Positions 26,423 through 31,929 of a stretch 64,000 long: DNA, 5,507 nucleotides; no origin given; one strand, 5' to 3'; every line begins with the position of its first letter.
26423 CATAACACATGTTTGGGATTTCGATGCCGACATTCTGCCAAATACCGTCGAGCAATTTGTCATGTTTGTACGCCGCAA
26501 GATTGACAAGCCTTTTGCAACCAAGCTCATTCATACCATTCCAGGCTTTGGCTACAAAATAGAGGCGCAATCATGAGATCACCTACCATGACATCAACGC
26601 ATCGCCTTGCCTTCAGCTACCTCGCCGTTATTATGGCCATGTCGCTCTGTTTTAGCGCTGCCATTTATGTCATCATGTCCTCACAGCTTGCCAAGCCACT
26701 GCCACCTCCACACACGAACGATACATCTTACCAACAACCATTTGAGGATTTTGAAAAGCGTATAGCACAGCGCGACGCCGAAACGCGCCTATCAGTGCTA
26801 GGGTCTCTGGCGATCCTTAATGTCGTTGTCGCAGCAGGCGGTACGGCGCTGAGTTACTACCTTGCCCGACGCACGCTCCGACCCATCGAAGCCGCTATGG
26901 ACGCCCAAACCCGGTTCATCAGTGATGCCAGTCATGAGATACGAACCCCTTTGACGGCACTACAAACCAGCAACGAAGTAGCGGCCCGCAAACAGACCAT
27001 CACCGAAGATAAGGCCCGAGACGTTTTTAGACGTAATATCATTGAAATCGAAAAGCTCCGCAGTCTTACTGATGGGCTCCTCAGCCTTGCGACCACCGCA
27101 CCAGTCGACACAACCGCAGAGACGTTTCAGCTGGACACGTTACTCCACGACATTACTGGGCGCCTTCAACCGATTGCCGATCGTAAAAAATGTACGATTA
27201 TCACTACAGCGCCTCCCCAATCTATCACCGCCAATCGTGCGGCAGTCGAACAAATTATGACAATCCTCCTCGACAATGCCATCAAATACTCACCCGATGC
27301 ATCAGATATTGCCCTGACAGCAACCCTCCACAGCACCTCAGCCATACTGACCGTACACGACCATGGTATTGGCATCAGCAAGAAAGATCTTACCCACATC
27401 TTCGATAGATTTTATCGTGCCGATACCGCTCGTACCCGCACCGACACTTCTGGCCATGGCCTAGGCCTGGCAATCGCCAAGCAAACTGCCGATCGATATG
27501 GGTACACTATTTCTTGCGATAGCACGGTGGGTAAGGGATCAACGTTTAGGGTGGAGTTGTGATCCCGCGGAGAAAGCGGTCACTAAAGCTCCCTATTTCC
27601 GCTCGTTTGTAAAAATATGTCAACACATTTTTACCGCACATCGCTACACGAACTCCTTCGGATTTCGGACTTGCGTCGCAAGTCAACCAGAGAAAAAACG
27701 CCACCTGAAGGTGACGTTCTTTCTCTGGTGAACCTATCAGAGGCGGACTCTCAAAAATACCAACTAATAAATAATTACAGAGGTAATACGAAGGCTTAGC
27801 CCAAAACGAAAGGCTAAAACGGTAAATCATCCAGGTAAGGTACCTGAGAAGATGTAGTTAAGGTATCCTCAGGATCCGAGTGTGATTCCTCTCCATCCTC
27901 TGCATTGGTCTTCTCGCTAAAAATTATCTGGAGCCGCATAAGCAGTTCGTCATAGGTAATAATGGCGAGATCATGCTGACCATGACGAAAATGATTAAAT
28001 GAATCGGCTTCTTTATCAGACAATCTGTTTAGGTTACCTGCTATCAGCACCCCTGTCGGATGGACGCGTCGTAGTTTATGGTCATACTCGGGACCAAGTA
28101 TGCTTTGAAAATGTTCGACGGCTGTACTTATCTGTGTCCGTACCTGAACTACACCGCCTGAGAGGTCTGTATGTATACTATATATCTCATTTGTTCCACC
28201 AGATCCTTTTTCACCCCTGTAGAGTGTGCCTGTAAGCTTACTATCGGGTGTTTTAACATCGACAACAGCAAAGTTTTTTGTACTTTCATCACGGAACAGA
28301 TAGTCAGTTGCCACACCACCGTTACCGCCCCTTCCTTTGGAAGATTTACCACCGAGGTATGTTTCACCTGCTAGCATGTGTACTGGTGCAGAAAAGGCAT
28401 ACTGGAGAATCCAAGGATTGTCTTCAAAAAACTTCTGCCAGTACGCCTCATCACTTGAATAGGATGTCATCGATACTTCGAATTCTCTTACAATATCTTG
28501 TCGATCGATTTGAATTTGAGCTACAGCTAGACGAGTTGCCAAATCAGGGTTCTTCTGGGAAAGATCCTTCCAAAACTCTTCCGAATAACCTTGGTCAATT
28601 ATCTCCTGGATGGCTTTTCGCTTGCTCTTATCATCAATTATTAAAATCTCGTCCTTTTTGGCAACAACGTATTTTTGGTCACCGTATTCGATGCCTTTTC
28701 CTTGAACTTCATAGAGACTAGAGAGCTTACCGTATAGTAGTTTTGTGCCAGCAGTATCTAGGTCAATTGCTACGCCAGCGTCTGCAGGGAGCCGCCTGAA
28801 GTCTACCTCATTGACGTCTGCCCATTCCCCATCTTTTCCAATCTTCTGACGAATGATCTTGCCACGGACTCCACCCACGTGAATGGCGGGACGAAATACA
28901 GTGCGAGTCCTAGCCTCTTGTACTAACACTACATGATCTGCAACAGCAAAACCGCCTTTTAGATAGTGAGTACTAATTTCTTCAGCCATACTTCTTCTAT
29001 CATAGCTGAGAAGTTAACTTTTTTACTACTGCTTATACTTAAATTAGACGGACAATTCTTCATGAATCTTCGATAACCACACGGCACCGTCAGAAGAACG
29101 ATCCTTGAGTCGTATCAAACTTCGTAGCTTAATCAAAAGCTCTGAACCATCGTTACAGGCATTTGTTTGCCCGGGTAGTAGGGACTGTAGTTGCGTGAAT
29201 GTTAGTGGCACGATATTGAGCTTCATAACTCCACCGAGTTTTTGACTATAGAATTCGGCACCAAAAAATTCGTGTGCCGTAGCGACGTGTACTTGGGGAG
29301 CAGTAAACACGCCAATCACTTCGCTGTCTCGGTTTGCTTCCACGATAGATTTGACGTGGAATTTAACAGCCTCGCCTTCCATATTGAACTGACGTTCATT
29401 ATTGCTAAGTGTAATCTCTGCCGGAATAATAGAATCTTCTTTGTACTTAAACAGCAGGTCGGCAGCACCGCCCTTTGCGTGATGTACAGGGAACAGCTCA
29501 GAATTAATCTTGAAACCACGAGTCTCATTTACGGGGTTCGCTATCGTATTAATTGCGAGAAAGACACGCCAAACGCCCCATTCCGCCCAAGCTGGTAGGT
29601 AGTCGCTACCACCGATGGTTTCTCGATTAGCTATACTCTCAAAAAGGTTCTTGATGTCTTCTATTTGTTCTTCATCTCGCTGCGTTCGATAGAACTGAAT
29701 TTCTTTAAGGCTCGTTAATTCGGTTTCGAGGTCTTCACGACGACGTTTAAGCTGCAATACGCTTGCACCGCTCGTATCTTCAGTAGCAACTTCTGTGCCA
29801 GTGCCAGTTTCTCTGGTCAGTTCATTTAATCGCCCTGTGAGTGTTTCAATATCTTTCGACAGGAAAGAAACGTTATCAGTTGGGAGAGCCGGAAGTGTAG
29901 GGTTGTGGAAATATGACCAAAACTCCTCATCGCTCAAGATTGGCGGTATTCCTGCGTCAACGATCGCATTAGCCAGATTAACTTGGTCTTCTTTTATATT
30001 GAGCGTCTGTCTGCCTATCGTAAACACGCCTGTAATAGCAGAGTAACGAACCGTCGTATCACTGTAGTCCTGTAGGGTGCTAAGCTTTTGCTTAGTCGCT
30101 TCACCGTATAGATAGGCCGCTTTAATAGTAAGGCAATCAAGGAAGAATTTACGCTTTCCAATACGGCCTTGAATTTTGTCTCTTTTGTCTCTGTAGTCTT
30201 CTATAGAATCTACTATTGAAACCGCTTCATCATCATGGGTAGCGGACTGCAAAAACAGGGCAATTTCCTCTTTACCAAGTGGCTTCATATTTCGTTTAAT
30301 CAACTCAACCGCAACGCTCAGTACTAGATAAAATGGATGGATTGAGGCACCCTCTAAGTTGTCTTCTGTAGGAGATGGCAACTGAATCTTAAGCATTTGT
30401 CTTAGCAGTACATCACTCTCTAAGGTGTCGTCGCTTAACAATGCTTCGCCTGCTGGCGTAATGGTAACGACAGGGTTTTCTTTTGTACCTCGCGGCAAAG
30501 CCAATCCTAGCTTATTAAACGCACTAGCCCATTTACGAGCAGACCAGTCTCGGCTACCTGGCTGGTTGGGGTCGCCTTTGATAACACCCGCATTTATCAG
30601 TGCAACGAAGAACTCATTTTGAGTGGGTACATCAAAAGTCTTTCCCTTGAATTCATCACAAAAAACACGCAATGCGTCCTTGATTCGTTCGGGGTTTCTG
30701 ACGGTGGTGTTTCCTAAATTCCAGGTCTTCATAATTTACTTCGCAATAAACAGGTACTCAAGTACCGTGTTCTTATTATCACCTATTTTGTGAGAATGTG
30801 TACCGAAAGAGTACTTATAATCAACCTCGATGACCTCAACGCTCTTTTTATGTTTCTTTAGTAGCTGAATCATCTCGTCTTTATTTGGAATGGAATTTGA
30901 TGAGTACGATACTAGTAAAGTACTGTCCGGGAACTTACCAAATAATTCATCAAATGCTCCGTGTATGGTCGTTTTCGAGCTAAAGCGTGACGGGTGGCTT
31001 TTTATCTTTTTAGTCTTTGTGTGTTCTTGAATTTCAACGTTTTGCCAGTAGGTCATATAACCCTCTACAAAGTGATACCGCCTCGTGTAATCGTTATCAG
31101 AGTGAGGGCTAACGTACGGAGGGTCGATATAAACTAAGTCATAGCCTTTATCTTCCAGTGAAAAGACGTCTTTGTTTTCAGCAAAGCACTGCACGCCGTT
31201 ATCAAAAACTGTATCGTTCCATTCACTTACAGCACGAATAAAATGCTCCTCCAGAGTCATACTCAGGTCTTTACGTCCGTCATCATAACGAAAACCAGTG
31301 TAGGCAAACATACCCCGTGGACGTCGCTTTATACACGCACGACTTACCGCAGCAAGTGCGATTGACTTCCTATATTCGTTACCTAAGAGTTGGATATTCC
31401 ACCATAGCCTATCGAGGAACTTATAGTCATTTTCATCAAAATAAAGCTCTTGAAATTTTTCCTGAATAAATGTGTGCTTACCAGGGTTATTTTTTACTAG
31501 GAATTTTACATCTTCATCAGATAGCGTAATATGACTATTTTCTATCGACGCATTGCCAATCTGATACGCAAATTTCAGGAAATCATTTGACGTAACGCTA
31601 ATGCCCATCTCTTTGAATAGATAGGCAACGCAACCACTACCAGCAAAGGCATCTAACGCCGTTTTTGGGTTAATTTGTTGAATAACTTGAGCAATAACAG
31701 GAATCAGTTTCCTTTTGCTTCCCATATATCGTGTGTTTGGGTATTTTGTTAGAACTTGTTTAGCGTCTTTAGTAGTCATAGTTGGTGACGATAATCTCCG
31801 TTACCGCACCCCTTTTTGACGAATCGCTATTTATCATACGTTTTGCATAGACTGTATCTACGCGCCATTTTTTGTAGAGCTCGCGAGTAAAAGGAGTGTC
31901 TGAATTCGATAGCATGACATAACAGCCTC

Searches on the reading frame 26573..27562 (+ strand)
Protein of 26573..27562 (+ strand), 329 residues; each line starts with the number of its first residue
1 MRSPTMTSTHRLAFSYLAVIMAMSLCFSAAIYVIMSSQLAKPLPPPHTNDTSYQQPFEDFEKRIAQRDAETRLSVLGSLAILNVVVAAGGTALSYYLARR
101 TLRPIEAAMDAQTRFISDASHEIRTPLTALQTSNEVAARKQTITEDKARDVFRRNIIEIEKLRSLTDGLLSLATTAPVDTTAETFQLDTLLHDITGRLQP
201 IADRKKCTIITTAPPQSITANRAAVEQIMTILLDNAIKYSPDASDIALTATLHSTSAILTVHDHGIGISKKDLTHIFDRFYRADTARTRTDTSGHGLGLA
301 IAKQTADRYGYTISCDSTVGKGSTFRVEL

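Call 16: search_protein_families(library=pfam, proteins=[window:26573-27562:+], max_evalue=0.001)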
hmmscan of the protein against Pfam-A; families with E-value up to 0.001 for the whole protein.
window:26573-27562:+ (329 aa): 4 families
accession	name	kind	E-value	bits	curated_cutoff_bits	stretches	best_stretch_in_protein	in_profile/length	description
PF02518.31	HATPase_c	-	7.6e-25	88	26.4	1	222-329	3-107/111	Histidine kinase-, DNA gyrase B-, and HSP90-like ATPase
PF00512.31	HisKA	-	6.7e-11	42.5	26.9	1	111-173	1-61/66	His Kinase A (phospho-acceptor) domain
PF14501.12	HATPase_c_5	-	1.3e-06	28.6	22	1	223-317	4-90/102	GHKL domain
PF13589.12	HATPase_c_3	-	0.0003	21.3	25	1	232-302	10-80/137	Histidine kinase-, DNA gyrase B-, and HSP90-like ATPase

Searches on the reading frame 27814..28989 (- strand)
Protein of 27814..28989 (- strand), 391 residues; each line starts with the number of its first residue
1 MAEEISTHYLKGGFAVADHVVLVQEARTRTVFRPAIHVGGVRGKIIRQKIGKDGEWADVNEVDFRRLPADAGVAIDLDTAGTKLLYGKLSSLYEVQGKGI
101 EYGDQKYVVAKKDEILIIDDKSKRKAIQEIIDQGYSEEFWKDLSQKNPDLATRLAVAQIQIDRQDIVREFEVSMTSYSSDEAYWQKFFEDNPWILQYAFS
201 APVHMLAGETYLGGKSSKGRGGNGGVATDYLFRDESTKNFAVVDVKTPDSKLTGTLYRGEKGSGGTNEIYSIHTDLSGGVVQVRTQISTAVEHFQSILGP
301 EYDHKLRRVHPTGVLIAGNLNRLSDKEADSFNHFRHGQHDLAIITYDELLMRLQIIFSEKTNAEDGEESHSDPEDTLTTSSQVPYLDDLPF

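Call 16: search_protein_families(library=pfam, proteins=[window:27814-28989:-], max_evalue=0.001)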
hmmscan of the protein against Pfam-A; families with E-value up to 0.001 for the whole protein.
window:27814-28989:- (391 aa): 2 families
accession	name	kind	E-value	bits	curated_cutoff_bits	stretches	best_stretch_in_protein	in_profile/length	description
PF14082.12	SduA_C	-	2.8e-21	76.8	27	1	178-350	1-159/159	Shedu protein SduA, C-terminal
PF21407.2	SduA_N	-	1.2e-05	25.8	27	1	15-100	7-99/102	Shedu protein SduA, N-terminal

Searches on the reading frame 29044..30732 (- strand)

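Call 16: search_protein_families(library=pfam, proteins=[window:29044-30732:-], max_evalue=0.001)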
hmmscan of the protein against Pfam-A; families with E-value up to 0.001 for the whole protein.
window:29044-30732:- (562 aa): 1 family
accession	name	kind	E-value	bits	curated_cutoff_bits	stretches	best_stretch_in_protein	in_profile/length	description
PF09491.16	RE_AlwI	-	6.5e-61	207.1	23.1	1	74-517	2-440/441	AlwI restriction endonuclease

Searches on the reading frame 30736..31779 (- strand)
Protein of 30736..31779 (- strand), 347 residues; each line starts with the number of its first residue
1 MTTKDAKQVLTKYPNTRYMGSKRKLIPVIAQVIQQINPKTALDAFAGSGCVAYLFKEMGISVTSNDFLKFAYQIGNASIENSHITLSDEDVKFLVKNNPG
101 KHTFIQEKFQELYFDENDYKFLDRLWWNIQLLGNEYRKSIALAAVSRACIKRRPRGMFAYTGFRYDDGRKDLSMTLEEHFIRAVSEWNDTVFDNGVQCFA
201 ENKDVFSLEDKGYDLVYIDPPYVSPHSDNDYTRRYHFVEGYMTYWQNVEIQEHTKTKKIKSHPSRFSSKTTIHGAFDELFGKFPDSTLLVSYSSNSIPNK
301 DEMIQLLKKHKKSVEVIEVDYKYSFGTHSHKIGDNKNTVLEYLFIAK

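Call 17: search_protein_families(library=pfam, proteins=[window:30736-31779:-], max_evalue=0.001)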
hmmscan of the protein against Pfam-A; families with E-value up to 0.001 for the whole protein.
window:30736-31779:- (347 aa): 2 families
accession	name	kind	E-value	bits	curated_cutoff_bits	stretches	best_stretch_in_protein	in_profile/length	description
PF02086.21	MethyltransfD12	-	4.6e-18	66.3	22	1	18-286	1-241/253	D12 class N6 adenine-specific DNA methyltransferase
PF03602.21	Cons_hypoth95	-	0.00085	19.5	24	0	209-225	110-126/182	Conserved hypothetical protein 95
